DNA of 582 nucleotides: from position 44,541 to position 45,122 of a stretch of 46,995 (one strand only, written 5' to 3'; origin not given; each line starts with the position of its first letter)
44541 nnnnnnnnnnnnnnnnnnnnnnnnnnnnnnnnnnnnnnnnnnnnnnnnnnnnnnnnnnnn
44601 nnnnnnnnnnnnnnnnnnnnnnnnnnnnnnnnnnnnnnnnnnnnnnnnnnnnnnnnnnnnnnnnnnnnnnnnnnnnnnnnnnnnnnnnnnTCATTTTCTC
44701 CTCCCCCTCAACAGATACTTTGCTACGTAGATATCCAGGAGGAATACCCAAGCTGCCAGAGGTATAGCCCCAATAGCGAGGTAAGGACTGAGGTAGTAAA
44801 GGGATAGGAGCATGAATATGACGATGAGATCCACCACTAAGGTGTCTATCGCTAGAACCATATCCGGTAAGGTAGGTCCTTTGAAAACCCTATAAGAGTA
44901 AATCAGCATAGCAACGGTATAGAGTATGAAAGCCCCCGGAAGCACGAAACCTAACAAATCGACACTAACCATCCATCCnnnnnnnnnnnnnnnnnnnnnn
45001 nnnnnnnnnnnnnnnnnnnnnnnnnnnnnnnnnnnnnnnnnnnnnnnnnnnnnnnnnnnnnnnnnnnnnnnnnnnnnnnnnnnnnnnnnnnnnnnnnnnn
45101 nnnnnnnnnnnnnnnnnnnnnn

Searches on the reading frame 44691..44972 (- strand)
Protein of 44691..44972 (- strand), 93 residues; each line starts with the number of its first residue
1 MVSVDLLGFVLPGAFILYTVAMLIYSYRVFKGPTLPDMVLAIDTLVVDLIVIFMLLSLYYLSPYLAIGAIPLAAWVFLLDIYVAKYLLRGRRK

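Call 5: search_protein_families(library=pfam, proteins=[window:44691-44972:-], max_evalue=0.01)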
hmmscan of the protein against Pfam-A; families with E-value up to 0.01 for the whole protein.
window:44691-44972:- (93 aa): 1 family
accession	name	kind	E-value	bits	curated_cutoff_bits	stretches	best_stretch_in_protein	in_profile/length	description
PF04066.18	MrpF_PhaF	-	4.5e-09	37.1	23.3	1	36-87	1-52/53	Multiple resistance and pH regulation protein F (MrpF / PhaF)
